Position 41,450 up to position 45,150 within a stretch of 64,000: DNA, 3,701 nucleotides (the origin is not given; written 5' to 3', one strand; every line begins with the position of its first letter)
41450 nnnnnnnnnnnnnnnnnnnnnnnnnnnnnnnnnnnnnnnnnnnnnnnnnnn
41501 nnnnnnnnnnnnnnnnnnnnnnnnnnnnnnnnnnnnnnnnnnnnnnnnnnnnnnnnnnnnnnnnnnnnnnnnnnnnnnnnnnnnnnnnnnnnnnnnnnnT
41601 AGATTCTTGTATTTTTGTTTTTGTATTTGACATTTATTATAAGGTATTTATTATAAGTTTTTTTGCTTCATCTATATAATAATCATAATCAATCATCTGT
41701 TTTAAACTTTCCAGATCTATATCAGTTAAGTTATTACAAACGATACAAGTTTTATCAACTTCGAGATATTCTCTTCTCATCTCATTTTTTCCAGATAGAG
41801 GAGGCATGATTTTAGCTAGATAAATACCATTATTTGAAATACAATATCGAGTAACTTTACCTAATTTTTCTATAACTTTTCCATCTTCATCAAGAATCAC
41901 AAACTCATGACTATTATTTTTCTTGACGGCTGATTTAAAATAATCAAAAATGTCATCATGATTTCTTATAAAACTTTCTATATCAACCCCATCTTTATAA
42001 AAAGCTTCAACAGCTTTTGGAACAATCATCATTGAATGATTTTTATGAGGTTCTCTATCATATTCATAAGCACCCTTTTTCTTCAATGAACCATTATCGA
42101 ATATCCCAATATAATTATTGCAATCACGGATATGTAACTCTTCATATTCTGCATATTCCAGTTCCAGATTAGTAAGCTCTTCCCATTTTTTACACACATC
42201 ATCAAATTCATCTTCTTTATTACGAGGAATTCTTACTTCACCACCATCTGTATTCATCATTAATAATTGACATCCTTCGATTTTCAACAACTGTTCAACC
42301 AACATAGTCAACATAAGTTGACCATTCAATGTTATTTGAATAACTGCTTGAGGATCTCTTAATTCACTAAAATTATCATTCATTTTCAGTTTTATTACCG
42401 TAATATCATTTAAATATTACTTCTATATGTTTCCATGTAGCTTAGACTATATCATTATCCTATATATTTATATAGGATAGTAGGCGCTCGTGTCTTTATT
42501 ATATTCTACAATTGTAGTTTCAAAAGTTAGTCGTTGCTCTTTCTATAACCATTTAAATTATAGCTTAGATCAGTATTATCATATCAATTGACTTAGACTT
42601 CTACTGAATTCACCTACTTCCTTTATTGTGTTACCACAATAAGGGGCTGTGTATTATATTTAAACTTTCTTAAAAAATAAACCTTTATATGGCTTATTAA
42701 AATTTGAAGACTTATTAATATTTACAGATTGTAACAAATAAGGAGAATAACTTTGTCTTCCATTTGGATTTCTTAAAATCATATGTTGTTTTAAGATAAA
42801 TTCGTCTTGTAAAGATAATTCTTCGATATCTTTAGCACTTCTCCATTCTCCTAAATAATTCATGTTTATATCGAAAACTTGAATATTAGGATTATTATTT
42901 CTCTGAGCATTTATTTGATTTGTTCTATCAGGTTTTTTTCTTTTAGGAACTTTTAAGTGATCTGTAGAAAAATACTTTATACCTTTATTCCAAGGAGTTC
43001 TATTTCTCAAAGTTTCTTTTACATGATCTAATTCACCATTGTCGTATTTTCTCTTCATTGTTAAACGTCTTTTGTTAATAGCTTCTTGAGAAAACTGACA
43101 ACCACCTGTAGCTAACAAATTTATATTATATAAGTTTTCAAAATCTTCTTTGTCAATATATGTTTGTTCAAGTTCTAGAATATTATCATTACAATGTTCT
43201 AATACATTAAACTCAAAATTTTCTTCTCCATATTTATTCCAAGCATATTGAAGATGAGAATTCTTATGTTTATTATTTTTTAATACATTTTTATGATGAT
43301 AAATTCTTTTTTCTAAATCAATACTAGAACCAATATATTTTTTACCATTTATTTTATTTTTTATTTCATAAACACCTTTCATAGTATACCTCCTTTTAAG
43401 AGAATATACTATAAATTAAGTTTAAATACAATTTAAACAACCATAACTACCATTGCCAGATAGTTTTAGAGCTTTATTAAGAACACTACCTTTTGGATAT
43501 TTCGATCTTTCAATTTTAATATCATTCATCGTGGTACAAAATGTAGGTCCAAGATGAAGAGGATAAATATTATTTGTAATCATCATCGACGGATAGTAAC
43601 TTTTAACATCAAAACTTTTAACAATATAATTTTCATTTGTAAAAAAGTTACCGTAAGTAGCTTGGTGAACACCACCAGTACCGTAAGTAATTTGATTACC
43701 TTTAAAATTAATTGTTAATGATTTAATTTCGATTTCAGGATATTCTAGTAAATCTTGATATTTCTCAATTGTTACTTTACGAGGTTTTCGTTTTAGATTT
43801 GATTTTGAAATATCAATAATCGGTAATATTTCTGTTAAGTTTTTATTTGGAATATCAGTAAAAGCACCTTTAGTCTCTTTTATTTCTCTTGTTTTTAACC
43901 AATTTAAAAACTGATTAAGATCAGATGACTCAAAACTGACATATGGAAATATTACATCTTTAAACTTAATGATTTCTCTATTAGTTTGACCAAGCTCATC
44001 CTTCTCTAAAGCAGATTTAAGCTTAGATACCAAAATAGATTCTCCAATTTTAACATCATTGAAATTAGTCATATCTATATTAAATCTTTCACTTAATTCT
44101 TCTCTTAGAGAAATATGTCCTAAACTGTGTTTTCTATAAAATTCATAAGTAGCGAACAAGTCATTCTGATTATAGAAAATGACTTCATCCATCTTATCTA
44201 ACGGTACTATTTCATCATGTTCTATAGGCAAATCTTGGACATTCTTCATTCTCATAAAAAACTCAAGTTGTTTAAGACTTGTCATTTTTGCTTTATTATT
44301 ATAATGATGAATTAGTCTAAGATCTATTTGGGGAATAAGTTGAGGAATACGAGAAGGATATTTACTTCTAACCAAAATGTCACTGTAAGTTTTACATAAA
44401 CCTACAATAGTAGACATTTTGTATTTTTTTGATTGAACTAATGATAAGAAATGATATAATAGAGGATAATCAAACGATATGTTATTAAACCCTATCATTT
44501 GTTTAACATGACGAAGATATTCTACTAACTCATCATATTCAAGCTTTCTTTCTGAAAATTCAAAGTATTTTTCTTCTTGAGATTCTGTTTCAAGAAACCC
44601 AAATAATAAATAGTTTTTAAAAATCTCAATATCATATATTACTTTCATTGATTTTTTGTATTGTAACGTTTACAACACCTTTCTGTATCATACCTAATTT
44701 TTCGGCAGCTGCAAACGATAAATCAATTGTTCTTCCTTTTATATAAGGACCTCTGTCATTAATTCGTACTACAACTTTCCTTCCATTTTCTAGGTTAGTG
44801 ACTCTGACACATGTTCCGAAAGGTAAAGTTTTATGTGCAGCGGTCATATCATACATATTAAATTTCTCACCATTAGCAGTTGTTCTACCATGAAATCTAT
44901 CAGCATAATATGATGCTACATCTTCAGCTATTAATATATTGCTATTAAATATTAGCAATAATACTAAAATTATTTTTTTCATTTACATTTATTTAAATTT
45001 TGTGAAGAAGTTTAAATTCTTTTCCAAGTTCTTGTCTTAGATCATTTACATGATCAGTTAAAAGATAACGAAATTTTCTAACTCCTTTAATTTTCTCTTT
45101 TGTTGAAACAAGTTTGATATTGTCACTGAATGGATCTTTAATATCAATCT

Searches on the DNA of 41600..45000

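Call 33: search_rna_families(source=window, start=41600, end=45000, threshold=evalue, max_evalue=0.1, show_alignments=1)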
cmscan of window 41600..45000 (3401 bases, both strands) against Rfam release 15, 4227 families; matches with E-value up to 0.1: 0.
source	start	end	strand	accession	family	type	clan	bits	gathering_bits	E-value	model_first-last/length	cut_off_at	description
